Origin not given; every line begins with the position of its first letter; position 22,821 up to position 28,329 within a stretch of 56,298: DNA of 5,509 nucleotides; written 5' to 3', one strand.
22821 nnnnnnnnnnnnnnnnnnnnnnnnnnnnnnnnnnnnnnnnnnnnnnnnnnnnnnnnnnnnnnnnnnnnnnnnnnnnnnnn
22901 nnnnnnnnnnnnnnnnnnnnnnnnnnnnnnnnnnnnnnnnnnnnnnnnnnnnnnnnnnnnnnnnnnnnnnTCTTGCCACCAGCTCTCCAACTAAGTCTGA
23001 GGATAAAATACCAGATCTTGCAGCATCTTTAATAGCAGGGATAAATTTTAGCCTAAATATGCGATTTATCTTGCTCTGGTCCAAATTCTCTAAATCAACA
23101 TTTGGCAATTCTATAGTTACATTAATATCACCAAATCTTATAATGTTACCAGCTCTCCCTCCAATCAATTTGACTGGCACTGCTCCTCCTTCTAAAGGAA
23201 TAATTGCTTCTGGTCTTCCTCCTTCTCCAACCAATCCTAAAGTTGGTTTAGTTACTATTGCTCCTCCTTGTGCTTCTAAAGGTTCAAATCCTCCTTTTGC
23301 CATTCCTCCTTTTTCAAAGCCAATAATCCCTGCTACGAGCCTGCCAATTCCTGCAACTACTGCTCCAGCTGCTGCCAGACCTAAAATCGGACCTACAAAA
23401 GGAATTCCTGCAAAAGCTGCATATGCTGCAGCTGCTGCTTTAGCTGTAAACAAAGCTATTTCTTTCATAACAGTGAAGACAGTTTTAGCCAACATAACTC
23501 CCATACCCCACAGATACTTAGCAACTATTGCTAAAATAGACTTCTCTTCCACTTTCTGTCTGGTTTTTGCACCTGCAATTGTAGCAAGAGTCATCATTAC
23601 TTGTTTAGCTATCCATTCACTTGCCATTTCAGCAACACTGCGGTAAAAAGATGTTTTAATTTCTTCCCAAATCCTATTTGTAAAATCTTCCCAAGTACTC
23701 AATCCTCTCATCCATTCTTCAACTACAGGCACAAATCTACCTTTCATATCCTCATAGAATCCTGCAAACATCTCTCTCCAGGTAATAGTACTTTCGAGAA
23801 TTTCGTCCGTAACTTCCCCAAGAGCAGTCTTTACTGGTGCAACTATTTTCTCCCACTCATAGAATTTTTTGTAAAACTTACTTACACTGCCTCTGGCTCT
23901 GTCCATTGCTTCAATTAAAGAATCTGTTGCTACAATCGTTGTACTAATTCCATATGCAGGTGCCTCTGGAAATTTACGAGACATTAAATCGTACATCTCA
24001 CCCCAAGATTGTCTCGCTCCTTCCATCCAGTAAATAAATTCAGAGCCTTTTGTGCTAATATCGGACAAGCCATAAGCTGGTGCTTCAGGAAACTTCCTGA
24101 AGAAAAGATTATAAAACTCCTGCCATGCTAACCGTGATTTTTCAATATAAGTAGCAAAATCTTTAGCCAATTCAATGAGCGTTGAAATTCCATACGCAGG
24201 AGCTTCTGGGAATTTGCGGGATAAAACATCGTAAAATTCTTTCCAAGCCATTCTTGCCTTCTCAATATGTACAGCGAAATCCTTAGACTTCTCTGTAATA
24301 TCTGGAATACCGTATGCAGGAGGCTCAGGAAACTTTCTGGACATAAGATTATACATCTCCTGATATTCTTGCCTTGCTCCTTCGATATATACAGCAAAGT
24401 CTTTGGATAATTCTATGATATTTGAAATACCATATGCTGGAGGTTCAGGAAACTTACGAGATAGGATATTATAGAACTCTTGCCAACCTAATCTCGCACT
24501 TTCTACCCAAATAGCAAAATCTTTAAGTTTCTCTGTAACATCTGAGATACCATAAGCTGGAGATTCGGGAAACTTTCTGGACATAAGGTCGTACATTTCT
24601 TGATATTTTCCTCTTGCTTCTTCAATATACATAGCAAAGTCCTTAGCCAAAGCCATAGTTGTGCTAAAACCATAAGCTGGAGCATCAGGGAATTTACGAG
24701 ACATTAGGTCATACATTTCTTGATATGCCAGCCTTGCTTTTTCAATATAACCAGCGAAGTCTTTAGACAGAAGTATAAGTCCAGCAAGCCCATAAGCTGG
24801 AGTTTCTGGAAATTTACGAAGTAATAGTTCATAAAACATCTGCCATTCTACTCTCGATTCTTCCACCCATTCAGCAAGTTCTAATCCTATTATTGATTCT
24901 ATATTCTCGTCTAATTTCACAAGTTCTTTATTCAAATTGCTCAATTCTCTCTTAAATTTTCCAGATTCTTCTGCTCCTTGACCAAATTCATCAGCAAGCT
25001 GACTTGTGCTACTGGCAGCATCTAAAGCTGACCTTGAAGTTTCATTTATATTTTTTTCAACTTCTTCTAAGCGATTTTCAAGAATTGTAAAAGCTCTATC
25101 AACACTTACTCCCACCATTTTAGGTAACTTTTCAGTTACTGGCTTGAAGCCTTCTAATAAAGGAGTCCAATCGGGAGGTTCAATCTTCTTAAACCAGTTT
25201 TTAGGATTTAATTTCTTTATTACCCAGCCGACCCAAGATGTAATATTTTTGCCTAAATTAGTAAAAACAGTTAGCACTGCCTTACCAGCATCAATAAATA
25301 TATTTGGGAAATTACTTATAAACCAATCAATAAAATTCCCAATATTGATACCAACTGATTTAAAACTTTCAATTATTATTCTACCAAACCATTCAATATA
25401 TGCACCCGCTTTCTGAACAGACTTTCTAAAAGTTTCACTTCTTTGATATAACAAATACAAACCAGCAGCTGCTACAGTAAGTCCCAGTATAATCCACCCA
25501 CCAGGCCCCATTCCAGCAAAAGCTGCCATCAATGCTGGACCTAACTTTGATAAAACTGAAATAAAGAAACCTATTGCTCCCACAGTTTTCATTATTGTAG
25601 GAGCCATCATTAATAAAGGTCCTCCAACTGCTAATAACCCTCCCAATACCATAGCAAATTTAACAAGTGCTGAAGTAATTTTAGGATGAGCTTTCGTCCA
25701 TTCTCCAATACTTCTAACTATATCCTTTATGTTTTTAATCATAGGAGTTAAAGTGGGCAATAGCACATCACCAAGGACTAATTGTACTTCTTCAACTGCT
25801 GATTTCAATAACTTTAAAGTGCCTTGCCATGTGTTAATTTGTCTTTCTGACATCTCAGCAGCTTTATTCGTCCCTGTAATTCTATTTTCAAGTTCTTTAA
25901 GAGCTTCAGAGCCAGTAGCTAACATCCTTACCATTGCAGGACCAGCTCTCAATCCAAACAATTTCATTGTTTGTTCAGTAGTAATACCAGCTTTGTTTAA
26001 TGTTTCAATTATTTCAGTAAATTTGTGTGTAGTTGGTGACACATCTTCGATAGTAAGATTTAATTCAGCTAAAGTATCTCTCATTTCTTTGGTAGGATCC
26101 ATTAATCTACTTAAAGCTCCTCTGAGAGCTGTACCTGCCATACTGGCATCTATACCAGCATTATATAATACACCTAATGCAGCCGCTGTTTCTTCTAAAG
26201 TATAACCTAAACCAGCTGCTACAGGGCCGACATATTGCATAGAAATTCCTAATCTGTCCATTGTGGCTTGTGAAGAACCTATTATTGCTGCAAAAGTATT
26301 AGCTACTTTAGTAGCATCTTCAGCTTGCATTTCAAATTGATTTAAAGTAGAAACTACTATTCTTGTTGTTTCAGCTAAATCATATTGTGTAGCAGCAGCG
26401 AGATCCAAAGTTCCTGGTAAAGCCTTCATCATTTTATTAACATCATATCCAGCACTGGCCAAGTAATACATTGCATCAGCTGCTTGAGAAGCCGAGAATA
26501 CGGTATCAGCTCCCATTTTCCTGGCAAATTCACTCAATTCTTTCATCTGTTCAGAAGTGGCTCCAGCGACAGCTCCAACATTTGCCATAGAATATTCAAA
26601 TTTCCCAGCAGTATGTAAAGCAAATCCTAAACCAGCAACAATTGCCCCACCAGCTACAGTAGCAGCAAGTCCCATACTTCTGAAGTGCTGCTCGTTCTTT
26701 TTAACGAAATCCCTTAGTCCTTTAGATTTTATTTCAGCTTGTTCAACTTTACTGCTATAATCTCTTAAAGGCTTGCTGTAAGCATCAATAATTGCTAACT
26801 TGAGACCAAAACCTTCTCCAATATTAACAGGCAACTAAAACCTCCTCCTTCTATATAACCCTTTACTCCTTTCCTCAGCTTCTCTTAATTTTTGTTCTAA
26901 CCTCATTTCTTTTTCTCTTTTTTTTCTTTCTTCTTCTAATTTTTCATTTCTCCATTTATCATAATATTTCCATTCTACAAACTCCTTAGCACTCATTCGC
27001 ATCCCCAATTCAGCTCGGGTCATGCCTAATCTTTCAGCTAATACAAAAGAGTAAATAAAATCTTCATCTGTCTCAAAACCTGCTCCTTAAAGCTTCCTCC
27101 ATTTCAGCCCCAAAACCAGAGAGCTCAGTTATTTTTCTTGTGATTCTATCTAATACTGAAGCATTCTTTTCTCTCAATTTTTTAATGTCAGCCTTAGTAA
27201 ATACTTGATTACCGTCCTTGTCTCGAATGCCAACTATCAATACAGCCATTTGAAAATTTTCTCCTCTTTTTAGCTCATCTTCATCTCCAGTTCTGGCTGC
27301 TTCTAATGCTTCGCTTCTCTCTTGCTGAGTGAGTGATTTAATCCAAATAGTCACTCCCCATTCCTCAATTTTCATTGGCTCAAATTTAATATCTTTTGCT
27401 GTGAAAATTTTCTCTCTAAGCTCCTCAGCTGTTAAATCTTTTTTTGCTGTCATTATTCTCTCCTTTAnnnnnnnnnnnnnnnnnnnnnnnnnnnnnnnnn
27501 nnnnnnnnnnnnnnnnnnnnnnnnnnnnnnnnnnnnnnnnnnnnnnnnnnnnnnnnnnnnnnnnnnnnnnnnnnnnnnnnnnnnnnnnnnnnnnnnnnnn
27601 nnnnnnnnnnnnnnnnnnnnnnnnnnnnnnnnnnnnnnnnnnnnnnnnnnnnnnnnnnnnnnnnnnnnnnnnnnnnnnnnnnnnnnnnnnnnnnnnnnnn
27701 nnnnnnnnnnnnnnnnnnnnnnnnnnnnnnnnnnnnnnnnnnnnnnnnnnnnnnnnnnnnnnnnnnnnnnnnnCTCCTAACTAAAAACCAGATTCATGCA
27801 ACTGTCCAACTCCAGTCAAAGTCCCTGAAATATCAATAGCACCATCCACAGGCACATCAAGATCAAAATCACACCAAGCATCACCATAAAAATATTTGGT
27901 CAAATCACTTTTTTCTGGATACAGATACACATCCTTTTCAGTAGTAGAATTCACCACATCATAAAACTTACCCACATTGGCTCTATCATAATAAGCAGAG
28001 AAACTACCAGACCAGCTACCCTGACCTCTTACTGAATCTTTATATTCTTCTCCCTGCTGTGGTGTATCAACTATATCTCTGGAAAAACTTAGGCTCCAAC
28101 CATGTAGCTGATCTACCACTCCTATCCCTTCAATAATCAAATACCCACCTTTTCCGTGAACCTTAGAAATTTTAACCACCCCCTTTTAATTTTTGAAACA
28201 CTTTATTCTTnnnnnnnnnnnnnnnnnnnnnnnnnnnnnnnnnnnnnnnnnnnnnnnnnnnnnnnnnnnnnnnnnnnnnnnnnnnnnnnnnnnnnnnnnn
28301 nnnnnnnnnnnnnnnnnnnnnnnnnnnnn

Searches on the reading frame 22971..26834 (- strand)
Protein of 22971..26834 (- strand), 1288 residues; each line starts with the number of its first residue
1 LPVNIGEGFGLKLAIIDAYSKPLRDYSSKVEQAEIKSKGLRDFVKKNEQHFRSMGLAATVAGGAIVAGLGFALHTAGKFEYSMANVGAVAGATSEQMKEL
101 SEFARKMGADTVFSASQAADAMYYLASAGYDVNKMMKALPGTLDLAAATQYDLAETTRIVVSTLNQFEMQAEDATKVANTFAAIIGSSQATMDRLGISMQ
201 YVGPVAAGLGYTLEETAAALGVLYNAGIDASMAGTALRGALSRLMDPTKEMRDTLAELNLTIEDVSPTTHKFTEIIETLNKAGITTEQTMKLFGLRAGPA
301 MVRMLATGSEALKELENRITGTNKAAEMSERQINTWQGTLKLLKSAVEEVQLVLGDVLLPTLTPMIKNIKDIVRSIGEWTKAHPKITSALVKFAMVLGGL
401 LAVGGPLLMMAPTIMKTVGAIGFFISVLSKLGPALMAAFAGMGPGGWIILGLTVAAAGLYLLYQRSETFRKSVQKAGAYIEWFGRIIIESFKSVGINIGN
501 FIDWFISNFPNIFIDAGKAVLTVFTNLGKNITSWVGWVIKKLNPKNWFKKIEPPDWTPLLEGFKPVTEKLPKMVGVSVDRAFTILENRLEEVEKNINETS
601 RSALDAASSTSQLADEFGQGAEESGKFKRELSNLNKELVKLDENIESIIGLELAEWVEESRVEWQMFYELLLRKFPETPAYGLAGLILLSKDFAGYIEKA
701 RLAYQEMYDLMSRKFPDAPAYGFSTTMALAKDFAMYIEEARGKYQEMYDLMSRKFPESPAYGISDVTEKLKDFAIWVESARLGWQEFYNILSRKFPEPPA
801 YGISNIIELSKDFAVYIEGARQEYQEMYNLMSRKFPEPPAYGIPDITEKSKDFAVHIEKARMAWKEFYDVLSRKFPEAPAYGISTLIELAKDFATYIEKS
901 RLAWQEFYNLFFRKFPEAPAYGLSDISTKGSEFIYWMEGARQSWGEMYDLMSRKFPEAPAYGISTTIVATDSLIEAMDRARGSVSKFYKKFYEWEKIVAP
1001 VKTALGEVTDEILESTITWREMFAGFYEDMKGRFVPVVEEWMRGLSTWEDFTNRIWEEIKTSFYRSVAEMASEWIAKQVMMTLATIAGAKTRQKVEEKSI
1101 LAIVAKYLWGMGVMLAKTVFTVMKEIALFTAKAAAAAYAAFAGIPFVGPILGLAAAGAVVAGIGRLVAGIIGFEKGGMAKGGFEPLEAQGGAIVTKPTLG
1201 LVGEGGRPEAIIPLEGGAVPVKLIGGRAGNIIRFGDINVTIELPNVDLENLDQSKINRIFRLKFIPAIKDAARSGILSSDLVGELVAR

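Call 6: search_protein_families(library=phrogs, proteins=[window:22971-26834:-], max_evalue=0.001)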
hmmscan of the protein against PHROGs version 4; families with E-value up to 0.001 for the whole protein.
window:22971-26834:- (1288 aa): 42 families (the best 25 are shown)
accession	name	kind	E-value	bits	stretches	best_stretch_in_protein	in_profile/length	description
phrog_1533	-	tail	1.4e-102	345.4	1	22-466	197-672/1688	tail length tape measure protein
phrog_28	-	tail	6.7e-87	294.2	1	21-618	234-774/1228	tail length tape measure protein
phrog_4704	-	tail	1.9e-78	265.7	1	16-404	151-552/625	tail length tape measure protein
phrog_1272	-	tail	2.9e-75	255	1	28-587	210-840/1606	tail length tape measure protein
phrog_991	-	tail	9.2e-75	253.3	1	41-542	237-739/1966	tail length tape measure protein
phrog_9696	-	tail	4.8e-73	247.6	1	53-371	52-368/1415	tail length tape measure protein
phrog_167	-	tail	6.5e-64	217.4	1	30-666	234-858/1555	tail length tape measure protein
phrog_1293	-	tail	2.2e-63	215.7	1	21-438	126-555/1424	tail length tape measure protein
phrog_5218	-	unknown function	1.6e-61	209.8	1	17-475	176-666/1599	-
phrog_19074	-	unknown function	1e-53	183.7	1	65-381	144-467/1384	-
phrog_5493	-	tail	4.5e-53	181.9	1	24-326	14-326/1102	tail length tape measure protein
phrog_38390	-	tail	7.8e-45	154.3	1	63-455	47-441/1029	tail length tape measure protein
phrog_28420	-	tail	1.2e-39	137.2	1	54-373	36-349/906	tail length tape measure protein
phrog_37649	-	tail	3.1e-39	135.1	1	60-468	441-860/2006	tail length tape measure protein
phrog_58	-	tail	3.4e-38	132.7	1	46-533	304-726/1544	tail length tape measure protein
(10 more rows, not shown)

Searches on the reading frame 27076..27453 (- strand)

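Call 6: search_protein_families(library=phrogs, proteins=[window:27076-27453:-], max_evalue=0.001)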
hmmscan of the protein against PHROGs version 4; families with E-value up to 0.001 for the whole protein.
window:27076-27453:- (126 aa): 1 family
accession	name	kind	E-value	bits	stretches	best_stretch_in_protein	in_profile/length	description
phrog_344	-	tail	3.2e-23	83.3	1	1-124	1-126/137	tail assembly chaperone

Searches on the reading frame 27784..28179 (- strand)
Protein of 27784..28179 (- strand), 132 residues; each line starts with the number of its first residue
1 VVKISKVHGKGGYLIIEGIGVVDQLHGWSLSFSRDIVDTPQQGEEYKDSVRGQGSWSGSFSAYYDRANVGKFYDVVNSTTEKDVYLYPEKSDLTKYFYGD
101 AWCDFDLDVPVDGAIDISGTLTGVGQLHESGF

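Call 6: search_protein_families(library=phrogs, proteins=[window:27784-28179:-], max_evalue=0.001)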
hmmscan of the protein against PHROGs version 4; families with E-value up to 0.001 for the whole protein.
window:27784-28179:- (132 aa): 1 family
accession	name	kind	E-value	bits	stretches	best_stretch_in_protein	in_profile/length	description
phrog_1407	-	tail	6.5e-12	46.5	1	21-128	46-162/258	major tail protein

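Call 38: find_related_loci(query=window:27784-28179:-, collection=viral_contigs, flank=10000)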
Query window:27784-28179:- (132 aa) in viral_contigs; peptide patterns used: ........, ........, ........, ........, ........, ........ (x = any residue, [..] = any of these).
21 stretches matched a pattern; 4 encode a relative of the query (tblastn E <= 1e-3); 4 distinct loci.
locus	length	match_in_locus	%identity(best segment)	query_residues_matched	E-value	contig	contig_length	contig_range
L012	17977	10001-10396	99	1-132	4e-86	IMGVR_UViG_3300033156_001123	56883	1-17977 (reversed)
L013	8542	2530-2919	78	3-132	1e-69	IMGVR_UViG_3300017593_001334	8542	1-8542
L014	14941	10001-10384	70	4-131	1e-59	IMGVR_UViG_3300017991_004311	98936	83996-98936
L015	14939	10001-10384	70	4-131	1e-59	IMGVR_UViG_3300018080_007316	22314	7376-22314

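Call 81: find_related_loci(query=A4, collection=metagenome_contigs, flank=10000)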
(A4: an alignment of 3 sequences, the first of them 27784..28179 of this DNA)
Query A4 (132 aa) in metagenome_contigs; peptide patterns used: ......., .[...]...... (x = any residue, [..] = any of these).
157 stretches matched a pattern; 7 encode a relative of the query (tblastn E <= 1e-3); 7 distinct loci.
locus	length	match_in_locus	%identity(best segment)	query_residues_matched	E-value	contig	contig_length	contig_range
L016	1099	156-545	72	1-130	1e-68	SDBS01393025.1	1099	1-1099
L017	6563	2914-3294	74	4-130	1e-64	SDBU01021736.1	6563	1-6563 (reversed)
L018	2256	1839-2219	72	4-130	4e-64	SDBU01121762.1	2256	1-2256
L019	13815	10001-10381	72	4-130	3e-63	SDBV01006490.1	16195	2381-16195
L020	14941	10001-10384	70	4-131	8e-60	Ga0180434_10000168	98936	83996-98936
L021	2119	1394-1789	66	1-132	6e-59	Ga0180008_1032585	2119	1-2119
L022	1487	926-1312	55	4-132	2e-53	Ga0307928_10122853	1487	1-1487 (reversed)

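Call 88: search_protein_families(library=pfam, proteins=[L012:8129-8824:+, L019:4311-4898:+, L019:5666-6295:+, L019:6493-7065:+, L019:7786-8718:+, L014:5184-5936:+, L014:5950-6576:+, L014:7986-8801:+, L013:596-1387:+], max_evalue=0.001)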
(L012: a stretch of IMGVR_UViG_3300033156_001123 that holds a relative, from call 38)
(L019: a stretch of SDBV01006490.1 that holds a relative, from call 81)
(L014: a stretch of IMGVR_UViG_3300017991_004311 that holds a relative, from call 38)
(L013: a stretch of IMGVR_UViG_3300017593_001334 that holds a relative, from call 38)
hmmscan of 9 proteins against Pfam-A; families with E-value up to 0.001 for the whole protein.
L012:8129-8824:+ (232 aa): 3 families
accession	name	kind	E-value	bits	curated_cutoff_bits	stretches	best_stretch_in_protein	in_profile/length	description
PF01844.29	HNH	-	2e-06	28.3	21.4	1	163-203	1-42/47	HNH endonuclease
PF07460.16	NUMOD3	-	5.7e-06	26.6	20.4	0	33-53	1-21/37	NUMOD3 motif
PF13392.12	HNH_3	-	0.00061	19.8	24.8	0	176-195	18-37/46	HNH endonuclease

L019:4311-4898:+ (196 aa): 2 families
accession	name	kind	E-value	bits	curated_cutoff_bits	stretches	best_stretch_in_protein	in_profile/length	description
PF13578.12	Methyltransf_24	-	3.2e-11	44.5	26.3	1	45-148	1-105/105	Methyltransferase domain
PF08241.18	Methyltransf_11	-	0.00034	21.6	21.2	1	67-144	19-94/95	Methyltransferase domain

L019:5666-6295:+ (210 aa): 2 families
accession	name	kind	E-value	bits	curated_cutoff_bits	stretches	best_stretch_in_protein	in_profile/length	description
PF07460.16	NUMOD3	-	6.3e-18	64.9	20.4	2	78-104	1-27/37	NUMOD3 motif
PF01844.29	HNH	-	0.00037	21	21.4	0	143-163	1-24/47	HNH endonuclease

L019:6493-7065:+ (191 aa): 0 families

L019:7786-8718:+ (311 aa): 1 family
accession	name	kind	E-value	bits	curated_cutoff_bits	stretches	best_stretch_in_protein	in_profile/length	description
PF13392.12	HNH_3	-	0.00087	19.3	24.8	0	257-275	21-39/46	HNH endonuclease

L014:5184-5936:+ (251 aa): 3 families
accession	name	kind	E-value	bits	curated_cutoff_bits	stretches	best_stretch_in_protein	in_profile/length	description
PF07460.16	NUMOD3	-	1.1e-32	112.1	20.4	4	76-110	3-37/37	NUMOD3 motif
PF13391.12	HNH_2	-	7.5e-07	29.4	21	1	181-235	1-55/66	HNH endonuclease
PF01844.29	HNH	-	3.1e-06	27.7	21.4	0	181-204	1-26/47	HNH endonuclease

L014:5950-6576:+ (209 aa): 1 family
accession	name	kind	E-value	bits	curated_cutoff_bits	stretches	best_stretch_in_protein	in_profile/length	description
PF13578.12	Methyltransf_24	-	1.3e-11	45.7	26.3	1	47-150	1-105/105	Methyltransferase domain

L014:7986-8801:+ (272 aa): 1 family
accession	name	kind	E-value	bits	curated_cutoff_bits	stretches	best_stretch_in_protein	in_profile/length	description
PF13392.12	HNH_3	-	0.00012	22.1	24.8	0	217-236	18-37/46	HNH endonuclease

L013:596-1387:+ (264 aa): 2 families
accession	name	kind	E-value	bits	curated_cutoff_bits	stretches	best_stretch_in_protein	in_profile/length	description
PF07460.16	NUMOD3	-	2e-16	60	20.4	2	101-127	1-27/37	NUMOD3 motif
PF01844.29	HNH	-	7.6e-06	26.4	21.4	1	197-238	1-43/47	HNH endonuclease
